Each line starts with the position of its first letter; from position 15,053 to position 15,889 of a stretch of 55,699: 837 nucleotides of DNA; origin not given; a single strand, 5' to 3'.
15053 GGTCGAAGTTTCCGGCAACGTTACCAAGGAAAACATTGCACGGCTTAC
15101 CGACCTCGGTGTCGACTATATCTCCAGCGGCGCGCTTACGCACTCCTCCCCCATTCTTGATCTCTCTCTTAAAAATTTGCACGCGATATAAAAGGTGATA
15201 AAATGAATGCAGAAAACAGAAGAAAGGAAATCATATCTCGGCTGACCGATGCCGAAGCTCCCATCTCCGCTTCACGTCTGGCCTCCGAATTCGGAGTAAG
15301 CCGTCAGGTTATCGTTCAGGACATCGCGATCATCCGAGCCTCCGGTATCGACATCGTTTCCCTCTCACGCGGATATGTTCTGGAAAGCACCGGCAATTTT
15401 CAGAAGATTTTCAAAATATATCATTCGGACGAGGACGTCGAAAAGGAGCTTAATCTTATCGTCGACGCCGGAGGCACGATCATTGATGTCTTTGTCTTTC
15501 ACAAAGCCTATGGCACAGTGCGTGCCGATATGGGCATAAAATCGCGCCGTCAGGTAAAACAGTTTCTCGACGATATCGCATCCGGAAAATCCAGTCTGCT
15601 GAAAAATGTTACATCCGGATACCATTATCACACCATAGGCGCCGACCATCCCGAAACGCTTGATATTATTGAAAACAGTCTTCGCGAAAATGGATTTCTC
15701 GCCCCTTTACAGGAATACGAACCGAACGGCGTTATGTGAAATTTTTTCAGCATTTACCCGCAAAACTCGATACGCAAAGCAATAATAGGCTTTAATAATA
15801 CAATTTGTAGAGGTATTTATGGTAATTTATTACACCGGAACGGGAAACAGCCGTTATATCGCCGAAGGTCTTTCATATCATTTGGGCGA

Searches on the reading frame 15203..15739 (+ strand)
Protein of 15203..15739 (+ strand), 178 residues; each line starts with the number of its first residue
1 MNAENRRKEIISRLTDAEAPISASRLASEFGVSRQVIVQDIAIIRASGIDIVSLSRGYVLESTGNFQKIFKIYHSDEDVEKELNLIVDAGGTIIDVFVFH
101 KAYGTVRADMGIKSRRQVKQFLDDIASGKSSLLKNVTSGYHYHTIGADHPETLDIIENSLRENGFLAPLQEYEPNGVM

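Call 54: find_encoding_contigs(protein=window:15203-15739:+, flank=10000, max_places=10)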
Protein window:15203-15739:+ (178 aa): 12 contigs read that carry it; 10 places shown.
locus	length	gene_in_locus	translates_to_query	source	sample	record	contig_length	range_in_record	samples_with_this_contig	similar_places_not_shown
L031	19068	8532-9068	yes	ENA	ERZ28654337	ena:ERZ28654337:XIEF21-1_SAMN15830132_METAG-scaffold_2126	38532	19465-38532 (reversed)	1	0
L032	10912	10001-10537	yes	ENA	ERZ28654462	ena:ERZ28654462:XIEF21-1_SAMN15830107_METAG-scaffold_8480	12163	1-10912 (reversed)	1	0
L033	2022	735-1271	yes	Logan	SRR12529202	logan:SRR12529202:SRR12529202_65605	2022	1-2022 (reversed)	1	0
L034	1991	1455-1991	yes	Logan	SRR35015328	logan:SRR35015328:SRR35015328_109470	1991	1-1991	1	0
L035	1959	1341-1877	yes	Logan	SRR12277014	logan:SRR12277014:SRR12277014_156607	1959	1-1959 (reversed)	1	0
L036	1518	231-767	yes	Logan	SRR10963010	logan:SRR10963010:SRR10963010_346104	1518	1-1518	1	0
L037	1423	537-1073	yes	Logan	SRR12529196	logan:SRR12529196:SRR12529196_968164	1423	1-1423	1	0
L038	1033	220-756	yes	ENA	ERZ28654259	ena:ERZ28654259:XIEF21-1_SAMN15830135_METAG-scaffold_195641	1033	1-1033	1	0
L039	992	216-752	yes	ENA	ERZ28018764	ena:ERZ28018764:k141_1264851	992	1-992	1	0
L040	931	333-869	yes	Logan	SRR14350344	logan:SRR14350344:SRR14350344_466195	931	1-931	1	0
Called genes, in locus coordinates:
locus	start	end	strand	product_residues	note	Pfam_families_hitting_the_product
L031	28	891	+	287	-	PF02219:MTHFR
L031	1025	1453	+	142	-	PF09537:DUF2383 (weak)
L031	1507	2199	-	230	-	PF13560:HTH_31 (faint), PF01381:HTH_3, PF12844:HTH_19, PF00717:Peptidase_S24 (weak)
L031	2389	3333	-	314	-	PF02445:NadA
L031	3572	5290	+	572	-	-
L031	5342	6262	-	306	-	PF02445:NadA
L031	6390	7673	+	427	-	PF00890:FAD_binding_2, PF01266:DAO (faint), PF01494:FAD_binding_3 (faint), PF01946:Thi4 (faint), PF03486:HI0933_like (weak), PF07992:Pyr_redox_2 (faint)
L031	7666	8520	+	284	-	PF02749:QRPTase_N, PF01729:QRPTase_C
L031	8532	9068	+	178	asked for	PF08279:HTH_11, PF02829:3H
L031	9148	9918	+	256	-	PF12724:Flavodoxin_5 (faint), PF13187:Fer4_9 (faint), PF12838:Fer4_7 (faint)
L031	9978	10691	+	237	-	PF01643:Acyl-ACP_TE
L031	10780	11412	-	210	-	PF01865:PhoU_div (faint), PF01895:PhoU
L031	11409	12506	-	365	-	-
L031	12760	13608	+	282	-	PF20240:DUF6597, PF00165:HTH_AraC (faint), PF12833:HTH_18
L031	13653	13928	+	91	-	PF12675:DUF3795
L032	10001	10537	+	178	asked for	PF08279:HTH_11, PF02829:3H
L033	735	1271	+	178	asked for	PF08279:HTH_11, PF02829:3H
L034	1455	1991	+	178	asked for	PF08279:HTH_11, PF02829:3H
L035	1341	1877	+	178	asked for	PF08279:HTH_11, PF02829:3H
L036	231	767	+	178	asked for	PF08279:HTH_11, PF02829:3H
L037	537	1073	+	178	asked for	PF08279:HTH_11, PF02829:3H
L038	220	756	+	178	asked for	PF08279:HTH_11, PF02829:3H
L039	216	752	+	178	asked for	PF08279:HTH_11, PF02829:3H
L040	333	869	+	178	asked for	PF08279:HTH_11, PF02829:3H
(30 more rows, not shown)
